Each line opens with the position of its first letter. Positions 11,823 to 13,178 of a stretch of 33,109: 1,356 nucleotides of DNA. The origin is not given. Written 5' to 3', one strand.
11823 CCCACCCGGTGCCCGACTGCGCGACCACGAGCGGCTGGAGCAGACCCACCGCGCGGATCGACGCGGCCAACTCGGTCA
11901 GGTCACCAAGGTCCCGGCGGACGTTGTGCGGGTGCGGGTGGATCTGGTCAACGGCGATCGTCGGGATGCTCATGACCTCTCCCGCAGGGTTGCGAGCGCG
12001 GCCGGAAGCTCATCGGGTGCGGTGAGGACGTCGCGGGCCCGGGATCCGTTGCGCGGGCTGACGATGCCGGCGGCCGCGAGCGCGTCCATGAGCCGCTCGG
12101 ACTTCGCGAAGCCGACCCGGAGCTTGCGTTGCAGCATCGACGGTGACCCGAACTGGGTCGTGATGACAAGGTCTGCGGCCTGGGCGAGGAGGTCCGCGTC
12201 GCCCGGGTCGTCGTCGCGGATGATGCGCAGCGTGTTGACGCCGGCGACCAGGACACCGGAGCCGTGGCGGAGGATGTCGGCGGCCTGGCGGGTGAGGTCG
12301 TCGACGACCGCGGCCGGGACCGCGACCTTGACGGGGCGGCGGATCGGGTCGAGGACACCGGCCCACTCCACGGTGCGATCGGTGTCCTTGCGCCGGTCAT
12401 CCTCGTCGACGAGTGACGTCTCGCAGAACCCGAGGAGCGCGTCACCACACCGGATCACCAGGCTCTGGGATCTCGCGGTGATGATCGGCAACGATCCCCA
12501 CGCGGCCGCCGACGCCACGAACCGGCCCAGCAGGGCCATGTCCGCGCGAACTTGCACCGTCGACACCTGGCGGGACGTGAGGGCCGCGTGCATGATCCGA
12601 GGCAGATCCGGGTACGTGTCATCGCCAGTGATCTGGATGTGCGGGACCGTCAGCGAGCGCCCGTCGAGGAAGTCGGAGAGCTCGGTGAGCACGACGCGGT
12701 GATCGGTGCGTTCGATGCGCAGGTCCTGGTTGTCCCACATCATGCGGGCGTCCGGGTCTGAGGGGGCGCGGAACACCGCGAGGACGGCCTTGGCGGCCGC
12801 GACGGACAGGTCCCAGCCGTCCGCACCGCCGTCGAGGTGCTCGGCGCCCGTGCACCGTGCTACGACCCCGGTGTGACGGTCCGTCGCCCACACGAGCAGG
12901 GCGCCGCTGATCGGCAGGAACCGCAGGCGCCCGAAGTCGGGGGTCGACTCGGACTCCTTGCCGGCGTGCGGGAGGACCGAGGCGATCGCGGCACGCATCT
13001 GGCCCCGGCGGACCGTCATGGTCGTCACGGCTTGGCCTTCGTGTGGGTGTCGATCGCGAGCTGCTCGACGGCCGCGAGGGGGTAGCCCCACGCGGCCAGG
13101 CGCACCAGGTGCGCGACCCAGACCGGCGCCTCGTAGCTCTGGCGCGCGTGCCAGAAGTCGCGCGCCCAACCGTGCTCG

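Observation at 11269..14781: Two ParB/Srx-fold proteins flanking a beta-clamp-like::FtsK-gamma fusion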

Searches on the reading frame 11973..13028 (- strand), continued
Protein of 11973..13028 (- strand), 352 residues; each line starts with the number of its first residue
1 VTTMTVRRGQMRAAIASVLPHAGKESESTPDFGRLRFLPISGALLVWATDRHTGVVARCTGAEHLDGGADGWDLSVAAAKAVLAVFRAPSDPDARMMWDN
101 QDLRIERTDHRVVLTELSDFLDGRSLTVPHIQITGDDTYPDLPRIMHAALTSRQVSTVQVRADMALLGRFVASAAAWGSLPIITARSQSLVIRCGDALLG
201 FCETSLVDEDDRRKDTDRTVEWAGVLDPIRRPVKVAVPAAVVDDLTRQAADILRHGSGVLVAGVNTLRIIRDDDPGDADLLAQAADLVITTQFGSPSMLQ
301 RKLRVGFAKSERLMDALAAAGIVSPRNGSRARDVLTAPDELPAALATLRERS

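Call 90: fold_search(model_id=the predicted structure, library=viral)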
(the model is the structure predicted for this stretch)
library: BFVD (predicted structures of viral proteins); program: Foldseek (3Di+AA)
matches with E <= 10: 1068; with E <= 0.001: 69
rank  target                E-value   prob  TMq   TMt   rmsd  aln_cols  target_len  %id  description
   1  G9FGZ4                3.2e-14  1.00  0.49  0.64   9.3       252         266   21  DNA polymerase III, beta subunit [Rhodococcus phage REQ2]
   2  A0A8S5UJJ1            5.2e-12  1.00  0.47  0.58   3.7       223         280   16  Uncharacterized protein [Siphoviridae sp. ctvph17]
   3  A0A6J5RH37            7.0e-09  1.00  0.28  0.27  11.5       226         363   14  DnaN DNA polymerase sliding clamp subunit (PCNA homolog) [uncultured Caudovirales phage]
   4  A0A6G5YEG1            1.5e-08  1.00  0.43  0.69   4.2       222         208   10  (no name in the UniProt tables at hand)
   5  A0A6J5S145            2.2e-08  1.00  0.41  0.68   4.1       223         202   16  DNA polymerase III, beta chain, central [uncultured Caudovirales phage]
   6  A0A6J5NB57            2.5e-08  1.00  0.45  0.74   3.8       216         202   12  Uncharacterized protein [uncultured Caudovirales phage]
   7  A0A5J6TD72            6.2e-08  1.00  0.38  0.37   9.7       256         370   14  DNA polymerase III sliding clamp [Gordonia phage ASerpRocky]
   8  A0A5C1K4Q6            6.9e-08  1.00  0.40  0.39   8.9       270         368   12  (no name in the UniProt tables at hand)
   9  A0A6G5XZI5            7.7e-08  1.00  0.38  0.60   5.9       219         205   10  (no name in the UniProt tables at hand)
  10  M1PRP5                1.0e-07  1.00  0.39  0.38   9.7       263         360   11  (no name in the UniProt tables at hand)
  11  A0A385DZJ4            1.1e-07  1.00  0.41  0.59   7.4       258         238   19  DNA polymerase III sliding clamp [Gordonia phage Horus]
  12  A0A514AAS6            1.1e-07  1.00  0.41  0.62   4.5       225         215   14  (no name in the UniProt tables at hand)
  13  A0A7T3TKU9            1.7e-07  1.00  0.38  0.65   4.5       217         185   12  Uncharacterized protein [Serratia phage vB_SmaS_Rovert]
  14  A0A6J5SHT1            2.9e-07  1.00  0.36  0.34  10.0       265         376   13  DnaN DNA polymerase sliding clamp subunit (PCNA homolog) [uncultured Caudovirales phage]
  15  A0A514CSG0            3.6e-07  1.00  0.33  0.33  10.7       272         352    6  DNA polymerase III beta subunit, sliding clamp [Achromobacter phage Motura]
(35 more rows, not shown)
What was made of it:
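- Closest known: Short phage 'mini-clamps'. Same: Best structural matches to the N-domain in BFVD: E down to 3e-14, TMt 0.6-0.74, rmsd about 4 A (call 90).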

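Call 95: search_protein_representatives(alignment_id=A2)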
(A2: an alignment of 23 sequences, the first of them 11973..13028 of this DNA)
Query: 23 sequences, 370 profile positions. Proteins with E-value up to 0.001 (for the whole library): 21159; up to 1e-10: 9197; up to 1e-30: 667. The best 150 are listed.
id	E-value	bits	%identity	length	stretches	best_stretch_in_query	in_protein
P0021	7.8e-129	446.7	-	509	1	4-362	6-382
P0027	2.5e-128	445.1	-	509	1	4-368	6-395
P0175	5.9e-127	440.6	-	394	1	7-363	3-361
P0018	1.2e-119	416.5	-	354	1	7-361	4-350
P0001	1.7e-119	416.0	-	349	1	12-360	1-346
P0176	1.8e-114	399.5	-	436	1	9-361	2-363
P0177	4.4e-111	388.3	-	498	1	6-362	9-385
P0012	1.2e-110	386.9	-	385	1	3-363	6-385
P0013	2.2e-106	372.8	-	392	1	1-368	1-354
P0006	6.5e-104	364.7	-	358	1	10-363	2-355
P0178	2.1e-102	359.8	-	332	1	10-361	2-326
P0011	1.3e-101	357.2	-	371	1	4-362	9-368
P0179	2.7e-100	352.9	-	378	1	6-360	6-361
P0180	2.2e-98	346.5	-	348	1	10-359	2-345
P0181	2.7e-97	342.9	-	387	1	10-359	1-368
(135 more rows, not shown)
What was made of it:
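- Closest known: Short phage 'mini-clamps'. Same: Stand-alone N-domain proteins of 226-300 aa are about 60 of the best 150 family representatives (call 95).
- Stand-alone gamma-less versions are about as common as fusions (call 95).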

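Call 99: get_annotated_region(hit=H28, flank=5000)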
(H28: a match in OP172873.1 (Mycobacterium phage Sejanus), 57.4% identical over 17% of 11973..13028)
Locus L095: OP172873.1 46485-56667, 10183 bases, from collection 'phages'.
description: Mycobacterium phage Sejanus, complete genome.
organism: Mycobacterium phage Sejanus (NCBI taxid 2974052)
taxonomy: Viruses; Duplodnaviria; Heunggongvirae; Uroviricota; Caudoviricetes
host: Mycobacterium smegmatis mc#155; source: soil; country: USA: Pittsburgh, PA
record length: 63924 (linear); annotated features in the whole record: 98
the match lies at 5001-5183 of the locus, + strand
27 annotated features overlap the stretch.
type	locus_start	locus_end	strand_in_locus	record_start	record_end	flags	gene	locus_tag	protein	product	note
CDS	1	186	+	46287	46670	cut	53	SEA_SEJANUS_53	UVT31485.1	hypothetical protein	-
CDS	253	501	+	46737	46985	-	54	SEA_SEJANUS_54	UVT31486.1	hypothetical protein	-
CDS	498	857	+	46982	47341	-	55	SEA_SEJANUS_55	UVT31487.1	hypothetical protein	-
CDS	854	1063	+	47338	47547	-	56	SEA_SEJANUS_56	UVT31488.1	hypothetical protein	-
CDS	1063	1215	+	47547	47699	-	57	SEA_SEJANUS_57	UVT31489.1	hypothetical protein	-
CDS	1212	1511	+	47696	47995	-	58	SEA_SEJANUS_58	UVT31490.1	WhiB family transcription factor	-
CDS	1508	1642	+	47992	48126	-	59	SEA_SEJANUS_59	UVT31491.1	hypothetical protein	-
CDS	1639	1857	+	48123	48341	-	60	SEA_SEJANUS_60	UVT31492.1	membrane protein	-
CDS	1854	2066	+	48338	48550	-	61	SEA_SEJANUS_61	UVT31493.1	membrane protein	-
CDS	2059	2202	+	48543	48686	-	62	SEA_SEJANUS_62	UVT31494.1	hypothetical protein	-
CDS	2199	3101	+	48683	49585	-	63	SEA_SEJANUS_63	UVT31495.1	RecE-like exonuclease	-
CDS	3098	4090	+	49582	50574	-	64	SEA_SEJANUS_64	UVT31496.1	RecT-like DNA pairing protein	-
CDS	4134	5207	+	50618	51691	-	65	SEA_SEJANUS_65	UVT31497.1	DNA polymerase III sliding clamp beta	-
CDS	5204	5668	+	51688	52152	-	66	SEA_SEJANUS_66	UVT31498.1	RusA-like resolvase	RusA-like resolvase (endonuclease)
CDS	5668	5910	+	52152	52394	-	67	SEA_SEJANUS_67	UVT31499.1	hypothetical protein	-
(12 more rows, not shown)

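Call 100: get_annotated_region(hit=H26, flank=5000)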
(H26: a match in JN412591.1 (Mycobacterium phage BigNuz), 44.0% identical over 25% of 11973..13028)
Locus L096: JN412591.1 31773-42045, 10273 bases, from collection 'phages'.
description: Mycobacterium phage BigNuz, complete genome.
organism: Mycobacterium phage BigNuz (NCBI taxid 1074309)
taxonomy: Viruses; Duplodnaviria; Heunggongvirae; Uroviricota; Caudoviricetes; Pclasvirinae; Bignuzvirus; Bignuzvirus bignuz
host: Mycobacterium smegmatis mc2 155; source: soil; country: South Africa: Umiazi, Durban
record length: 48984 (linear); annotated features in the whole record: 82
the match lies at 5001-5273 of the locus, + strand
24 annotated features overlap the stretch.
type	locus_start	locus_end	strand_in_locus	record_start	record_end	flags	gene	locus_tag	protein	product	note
CDS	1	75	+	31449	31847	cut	40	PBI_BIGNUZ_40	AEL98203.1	hypothetical protein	gp40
CDS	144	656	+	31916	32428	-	41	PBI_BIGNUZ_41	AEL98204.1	hypothetical protein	gp41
CDS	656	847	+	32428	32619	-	42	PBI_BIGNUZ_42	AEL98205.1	hypothetical protein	gp42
CDS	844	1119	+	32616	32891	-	43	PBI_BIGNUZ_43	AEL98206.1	hypothetical protein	gp43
CDS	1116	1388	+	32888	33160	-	44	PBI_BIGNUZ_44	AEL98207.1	hypothetical protein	gp44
CDS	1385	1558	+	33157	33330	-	45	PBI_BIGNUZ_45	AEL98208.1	hypothetical protein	gp45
CDS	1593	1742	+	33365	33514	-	46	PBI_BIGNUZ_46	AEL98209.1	hypothetical protein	gp46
CDS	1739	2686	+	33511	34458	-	47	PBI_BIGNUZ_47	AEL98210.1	RecB-like exonuclease/helicase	gp47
CDS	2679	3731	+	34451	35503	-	48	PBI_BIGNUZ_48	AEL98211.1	RecT-like DNA pairing protein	gp48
CDS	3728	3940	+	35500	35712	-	49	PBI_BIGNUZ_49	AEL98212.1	hypothetical protein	gp49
CDS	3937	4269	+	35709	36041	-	50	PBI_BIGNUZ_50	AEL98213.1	hypothetical protein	gp50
CDS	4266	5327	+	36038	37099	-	51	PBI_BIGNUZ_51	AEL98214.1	FtsK-like DNA translocase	gp51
CDS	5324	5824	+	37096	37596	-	52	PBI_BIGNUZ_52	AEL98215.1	RusA-like resolvase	gp52; RusA-like resolvase (endonuclease)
CDS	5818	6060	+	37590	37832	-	53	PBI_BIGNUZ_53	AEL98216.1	hypothetical protein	gp53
CDS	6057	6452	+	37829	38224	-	54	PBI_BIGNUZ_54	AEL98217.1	hypothetical protein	gp54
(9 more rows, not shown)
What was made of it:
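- On RusA Holliday-junction resolvase (RefSeq and PHROG label of homologs): In mycobacteriophages RusA is the adjacent gene (calls 99, 100), which may explain the wrong label.
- In mycobacteriophages the gene abuts a RusA Holliday-junction resolvase (calls 99, 100).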

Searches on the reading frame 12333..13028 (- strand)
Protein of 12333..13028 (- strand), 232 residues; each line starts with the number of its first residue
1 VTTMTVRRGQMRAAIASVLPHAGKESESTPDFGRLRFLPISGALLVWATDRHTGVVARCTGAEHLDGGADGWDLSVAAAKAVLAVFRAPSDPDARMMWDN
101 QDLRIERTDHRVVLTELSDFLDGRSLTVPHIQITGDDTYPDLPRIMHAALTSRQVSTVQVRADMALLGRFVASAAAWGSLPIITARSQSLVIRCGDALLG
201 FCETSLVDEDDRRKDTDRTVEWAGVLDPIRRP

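Call 53: search_solved_structures(query=A4, max_evalue=1, show_alignments=3)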
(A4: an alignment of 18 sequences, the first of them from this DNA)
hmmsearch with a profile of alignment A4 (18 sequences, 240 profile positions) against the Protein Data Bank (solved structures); distinct sequences matched with E-value up to 1: 35.
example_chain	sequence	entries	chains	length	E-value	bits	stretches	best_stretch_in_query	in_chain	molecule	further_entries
1vpk_A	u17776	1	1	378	6.2e-06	29.2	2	7-205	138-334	DNA polymerase III, beta subunit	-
8dj6_A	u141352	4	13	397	0.0015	21.3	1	10-74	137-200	Beta sliding clamp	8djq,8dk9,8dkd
5ah2_A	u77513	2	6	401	0.0081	19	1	15-65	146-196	DNA POLYMERASE III SUBUNIT BETA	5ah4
6man_A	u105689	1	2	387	0.016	18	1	5-111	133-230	Beta sliding clamp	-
6d47_A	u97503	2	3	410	0.026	17.3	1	15-59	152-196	Beta sliding clamp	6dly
3rb9_A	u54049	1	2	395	0.028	17.2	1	15-59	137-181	DNA polymerase III subunit beta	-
6fvo_A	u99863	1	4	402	0.029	17.2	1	15-59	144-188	Beta sliding clamp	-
4tr7_A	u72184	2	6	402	0.029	17.2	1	15-59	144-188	DNA polymerase III subunit beta | Beta sliding clamp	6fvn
5agu_A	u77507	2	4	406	0.029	17.2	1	15-59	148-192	DNA POLYMERASE III SUBUNIT BETA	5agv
3p16_A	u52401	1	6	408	0.029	17.2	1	15-59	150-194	DNA polymerase III subunit beta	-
8dt6_A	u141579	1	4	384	0.036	16.8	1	6-66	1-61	Beta sliding clamp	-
4k74_A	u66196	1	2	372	0.045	16.5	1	4-68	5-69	DNA polymerase III subunit beta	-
8cix_A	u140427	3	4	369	0.058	16.2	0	5-68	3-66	Beta sliding clamp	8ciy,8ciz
6to3_AAA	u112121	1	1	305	0.062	16.1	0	129-185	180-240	Glutathione transferase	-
2xur_A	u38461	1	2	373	0.065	16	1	4-68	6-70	DNA POLYMERASE III SUBUNIT BETA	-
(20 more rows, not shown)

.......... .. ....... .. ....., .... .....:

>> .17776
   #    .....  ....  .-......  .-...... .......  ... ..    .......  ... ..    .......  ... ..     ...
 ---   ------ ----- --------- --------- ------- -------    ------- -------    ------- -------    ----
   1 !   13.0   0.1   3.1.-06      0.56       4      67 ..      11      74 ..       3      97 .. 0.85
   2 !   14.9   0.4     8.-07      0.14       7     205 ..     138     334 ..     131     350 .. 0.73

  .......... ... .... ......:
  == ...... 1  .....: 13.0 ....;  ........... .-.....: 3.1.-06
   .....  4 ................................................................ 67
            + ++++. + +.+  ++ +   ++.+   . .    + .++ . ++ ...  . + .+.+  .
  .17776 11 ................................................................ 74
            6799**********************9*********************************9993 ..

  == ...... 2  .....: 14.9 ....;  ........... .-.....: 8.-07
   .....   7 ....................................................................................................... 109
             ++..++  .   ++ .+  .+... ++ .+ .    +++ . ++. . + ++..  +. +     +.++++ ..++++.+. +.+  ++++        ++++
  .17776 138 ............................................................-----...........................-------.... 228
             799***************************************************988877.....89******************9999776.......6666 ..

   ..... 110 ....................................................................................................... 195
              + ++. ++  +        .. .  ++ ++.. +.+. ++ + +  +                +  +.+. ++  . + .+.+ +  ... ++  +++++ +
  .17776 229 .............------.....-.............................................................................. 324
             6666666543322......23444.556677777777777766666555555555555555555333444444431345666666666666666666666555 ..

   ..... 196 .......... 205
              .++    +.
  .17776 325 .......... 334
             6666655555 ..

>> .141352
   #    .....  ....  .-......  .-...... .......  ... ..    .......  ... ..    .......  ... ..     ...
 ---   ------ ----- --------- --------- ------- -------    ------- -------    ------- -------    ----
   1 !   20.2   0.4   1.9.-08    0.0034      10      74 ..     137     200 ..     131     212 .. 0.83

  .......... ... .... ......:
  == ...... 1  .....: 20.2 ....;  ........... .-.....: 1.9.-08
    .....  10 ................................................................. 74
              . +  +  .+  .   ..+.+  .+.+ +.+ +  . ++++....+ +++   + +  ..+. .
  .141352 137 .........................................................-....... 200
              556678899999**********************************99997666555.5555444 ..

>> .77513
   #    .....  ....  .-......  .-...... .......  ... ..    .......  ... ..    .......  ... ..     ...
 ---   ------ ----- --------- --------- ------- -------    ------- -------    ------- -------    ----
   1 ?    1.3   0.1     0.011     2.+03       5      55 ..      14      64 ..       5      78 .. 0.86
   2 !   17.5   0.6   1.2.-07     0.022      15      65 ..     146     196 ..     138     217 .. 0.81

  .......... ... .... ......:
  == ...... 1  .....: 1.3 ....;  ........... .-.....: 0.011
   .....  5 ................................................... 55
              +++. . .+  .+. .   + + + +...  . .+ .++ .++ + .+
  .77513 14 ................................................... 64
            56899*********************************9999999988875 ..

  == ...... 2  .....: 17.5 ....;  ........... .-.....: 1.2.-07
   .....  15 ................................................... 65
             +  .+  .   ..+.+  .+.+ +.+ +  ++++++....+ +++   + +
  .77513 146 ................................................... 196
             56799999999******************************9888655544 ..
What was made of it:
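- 12639..13028 (-): Fusion protein aa 1-130: a complete DnaN-type clamp domain (two beta-alpha-beta-beta-beta units). It carries the PHAG and ATDR(H/Y)T motifs. Aligns with domain II of T. maritima and mycobacterial DnaN (call 53).
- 12333..12638 (-): Fusion protein aa 131-232: a reduced second clamp domain (YPD motif, two helices, three strands) followed by a long helix (aa 209-229). The YPDLPR motif aligns with DnaN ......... at the domain II-to-III junction (call 53).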

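Call 60: search_dna_similar(query=window:12333-13028:-, collection=phages, mode=protein, max_evalue=0.01, max_rows=60)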
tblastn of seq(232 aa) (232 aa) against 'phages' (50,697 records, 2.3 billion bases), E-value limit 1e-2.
Records with a match: 3; places in all: 3; records where one place covers at least 80% of the query: 3.
Best place of each record, by identity: <60% 3.
By first word of the organism name: Gordonia 3.
By host as written in the record: Gordonia terrae 3612 3.
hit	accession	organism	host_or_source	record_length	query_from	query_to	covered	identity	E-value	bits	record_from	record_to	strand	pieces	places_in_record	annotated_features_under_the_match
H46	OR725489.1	Gordonia phage RayTheFireFly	Gordonia terrae 3612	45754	1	201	87%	24.3%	1e-3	45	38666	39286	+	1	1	60: DNA polymerase III sliding clamp beta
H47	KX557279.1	Gordonia phage Hedwig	Gordonia terrae 3612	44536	1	201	87%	24.3%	3e-3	44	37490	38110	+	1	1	56: FtsK-like DNA translocase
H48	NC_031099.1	Gordonia phage Hedwig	Gordonia terrae 3612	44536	1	201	87%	24.3%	3e-3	44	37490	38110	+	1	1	56: RusA-like Holliday junction resolvase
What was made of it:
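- Tried and rejected: tblastn with the N-domain alone against phage genomes found only 3 records (call 60).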
